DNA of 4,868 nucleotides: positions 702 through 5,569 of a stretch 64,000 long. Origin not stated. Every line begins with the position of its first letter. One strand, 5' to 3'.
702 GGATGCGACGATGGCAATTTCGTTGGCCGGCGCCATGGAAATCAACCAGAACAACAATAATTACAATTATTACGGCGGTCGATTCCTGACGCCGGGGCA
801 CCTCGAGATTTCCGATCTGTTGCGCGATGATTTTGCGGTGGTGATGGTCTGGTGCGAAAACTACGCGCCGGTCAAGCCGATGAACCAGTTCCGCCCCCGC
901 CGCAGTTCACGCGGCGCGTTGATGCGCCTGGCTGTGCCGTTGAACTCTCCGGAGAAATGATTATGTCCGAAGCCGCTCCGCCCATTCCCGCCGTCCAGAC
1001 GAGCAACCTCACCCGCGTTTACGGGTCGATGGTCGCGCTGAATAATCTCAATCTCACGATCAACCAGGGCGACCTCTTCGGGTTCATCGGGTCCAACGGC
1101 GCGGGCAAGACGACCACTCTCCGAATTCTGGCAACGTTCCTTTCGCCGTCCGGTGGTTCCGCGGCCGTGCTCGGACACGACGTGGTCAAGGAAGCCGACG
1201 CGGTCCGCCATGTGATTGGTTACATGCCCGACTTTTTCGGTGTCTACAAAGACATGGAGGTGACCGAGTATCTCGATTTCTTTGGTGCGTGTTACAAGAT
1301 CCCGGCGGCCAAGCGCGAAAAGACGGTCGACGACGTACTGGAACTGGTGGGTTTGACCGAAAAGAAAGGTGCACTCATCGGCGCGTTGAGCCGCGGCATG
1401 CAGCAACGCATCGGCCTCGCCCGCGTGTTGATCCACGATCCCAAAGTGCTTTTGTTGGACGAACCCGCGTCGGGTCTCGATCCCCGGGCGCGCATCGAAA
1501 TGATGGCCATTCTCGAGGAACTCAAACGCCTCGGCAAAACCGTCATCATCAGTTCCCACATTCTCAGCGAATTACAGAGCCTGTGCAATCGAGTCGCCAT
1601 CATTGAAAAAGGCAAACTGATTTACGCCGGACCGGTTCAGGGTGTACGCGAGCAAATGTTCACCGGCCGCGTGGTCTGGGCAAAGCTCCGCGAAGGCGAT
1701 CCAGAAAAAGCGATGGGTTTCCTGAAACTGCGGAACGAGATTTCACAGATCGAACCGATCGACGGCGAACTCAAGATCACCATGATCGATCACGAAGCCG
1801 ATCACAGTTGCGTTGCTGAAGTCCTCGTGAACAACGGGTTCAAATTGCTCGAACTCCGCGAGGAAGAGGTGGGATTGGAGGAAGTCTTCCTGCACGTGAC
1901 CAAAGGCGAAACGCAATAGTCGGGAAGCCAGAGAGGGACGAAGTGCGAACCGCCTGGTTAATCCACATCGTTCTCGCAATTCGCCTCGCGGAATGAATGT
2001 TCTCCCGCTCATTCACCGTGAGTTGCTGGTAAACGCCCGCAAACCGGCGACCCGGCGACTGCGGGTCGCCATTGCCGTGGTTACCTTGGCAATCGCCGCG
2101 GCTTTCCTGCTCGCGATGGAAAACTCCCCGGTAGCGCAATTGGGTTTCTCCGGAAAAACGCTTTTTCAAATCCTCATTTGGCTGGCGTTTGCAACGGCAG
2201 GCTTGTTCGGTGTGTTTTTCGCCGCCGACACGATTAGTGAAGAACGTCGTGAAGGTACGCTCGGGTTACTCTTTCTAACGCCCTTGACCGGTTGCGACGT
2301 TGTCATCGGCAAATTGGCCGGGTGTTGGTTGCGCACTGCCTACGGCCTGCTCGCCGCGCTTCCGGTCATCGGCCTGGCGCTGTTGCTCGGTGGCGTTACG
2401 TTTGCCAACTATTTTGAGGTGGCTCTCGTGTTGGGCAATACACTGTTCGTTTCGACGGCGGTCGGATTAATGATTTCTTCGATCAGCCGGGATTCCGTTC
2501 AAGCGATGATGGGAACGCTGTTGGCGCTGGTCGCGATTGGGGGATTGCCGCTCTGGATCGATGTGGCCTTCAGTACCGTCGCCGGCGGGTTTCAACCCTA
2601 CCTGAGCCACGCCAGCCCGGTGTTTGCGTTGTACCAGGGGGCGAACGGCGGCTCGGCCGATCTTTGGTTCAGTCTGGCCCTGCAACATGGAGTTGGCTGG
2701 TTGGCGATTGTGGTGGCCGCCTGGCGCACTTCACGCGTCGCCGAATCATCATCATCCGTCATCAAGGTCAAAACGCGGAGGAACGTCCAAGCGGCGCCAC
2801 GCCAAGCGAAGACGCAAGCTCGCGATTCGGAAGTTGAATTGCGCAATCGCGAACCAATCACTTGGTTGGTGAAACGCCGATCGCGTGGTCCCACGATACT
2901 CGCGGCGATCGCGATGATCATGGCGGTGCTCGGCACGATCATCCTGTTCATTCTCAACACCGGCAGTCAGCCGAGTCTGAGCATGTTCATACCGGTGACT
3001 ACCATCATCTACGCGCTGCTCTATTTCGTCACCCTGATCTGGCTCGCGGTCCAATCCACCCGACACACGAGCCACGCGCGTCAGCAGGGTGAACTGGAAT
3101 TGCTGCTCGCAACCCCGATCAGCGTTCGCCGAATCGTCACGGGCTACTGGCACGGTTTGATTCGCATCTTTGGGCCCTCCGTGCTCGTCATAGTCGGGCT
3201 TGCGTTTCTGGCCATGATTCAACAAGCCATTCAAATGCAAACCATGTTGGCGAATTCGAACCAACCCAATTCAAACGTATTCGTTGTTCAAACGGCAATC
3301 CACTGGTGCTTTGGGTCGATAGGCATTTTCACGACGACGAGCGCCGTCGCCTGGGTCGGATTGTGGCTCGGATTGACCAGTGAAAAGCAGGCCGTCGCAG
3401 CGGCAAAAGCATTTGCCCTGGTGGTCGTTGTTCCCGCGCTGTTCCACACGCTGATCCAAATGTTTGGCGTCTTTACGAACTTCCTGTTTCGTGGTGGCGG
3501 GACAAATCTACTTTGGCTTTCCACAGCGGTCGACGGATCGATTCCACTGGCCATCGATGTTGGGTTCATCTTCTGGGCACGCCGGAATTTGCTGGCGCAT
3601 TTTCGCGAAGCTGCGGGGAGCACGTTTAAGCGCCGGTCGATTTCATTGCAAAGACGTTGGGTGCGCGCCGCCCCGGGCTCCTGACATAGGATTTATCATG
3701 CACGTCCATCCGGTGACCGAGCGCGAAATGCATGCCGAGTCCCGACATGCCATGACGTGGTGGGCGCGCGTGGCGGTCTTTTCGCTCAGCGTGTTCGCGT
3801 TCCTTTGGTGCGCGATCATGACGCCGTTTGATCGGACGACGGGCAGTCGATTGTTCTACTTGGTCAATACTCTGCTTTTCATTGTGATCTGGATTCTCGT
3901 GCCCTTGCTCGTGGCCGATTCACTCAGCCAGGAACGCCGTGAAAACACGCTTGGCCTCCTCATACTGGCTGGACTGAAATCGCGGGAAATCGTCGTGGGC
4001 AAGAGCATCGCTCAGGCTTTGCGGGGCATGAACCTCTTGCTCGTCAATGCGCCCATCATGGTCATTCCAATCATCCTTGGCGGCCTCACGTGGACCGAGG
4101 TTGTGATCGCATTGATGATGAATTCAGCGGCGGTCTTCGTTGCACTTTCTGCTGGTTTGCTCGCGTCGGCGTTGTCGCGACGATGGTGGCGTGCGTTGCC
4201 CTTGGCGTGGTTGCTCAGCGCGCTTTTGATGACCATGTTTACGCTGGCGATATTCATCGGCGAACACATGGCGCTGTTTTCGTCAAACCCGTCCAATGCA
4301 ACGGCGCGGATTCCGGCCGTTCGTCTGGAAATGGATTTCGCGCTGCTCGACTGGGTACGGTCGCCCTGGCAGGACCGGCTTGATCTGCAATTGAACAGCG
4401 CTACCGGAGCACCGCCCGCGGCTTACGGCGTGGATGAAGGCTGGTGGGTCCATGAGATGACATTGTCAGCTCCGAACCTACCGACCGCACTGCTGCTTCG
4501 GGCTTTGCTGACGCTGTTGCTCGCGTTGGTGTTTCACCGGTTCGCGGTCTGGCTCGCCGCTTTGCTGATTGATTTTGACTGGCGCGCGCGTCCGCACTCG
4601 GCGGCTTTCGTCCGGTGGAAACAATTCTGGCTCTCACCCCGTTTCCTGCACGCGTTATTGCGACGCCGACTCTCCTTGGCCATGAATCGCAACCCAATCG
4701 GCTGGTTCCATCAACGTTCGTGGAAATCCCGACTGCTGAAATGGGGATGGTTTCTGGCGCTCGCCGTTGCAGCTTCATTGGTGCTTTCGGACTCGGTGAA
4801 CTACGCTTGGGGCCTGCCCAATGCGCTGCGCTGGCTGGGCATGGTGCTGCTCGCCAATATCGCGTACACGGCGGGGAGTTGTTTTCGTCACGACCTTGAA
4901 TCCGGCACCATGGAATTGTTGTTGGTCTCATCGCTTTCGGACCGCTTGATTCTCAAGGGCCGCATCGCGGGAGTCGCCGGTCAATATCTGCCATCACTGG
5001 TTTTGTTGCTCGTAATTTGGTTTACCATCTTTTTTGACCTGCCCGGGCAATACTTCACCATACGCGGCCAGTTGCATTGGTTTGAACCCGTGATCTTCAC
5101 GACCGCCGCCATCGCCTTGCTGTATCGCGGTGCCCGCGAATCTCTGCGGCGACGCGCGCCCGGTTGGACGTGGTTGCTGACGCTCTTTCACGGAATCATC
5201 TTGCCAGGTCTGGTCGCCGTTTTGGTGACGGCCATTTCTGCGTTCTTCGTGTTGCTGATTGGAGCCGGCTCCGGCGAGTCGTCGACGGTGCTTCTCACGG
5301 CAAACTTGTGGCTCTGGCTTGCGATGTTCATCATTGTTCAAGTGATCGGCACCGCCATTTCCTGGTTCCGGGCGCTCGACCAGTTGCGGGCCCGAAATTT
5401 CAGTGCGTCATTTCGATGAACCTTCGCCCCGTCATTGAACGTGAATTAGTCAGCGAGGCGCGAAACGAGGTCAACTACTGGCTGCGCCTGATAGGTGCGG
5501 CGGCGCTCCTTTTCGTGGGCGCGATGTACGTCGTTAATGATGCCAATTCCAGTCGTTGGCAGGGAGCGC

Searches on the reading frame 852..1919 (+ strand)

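Call 36: search_protein_families(library=pfam, proteins=[window:852-1919:+], max_evalue=0.00001)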
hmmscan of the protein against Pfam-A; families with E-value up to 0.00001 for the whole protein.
window:852-1919:+ (355 aa): 2 families
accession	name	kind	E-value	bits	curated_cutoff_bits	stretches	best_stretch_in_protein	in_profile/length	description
PF00005.33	ABC_tran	-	2.6e-29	103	25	1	63-206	1-136/137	ABC transporter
PF13304.12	AAA_21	-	2.4e-13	51.2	27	1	175-238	234-300/304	AAA domain, putative AbiEii toxin, Type IV TA system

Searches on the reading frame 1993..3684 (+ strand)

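Call 36: search_protein_families(library=pfam, proteins=[window:1993-3684:+], max_evalue=0.00001)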
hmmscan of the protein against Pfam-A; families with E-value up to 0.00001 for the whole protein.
window:1993-3684:+ (563 aa): 1 family
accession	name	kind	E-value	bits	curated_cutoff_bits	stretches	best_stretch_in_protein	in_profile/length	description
PF12679.13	ABC2_membrane_2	-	4.3e-09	36.5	27.2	1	48-181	72-194/283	ABC-2 family transporter protein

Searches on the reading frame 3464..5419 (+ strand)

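Call 36: search_protein_families(library=pfam, proteins=[window:3464-5419:+], max_evalue=0.00001)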
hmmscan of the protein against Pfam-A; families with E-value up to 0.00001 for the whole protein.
window:3464-5419:+ (651 aa): 1 family
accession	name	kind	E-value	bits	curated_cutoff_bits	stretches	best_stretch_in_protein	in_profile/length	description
PF12698.13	ABC2_membrane_3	-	5.3e-07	29.5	31.6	1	119-274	151-297/347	ABC-2 family transporter protein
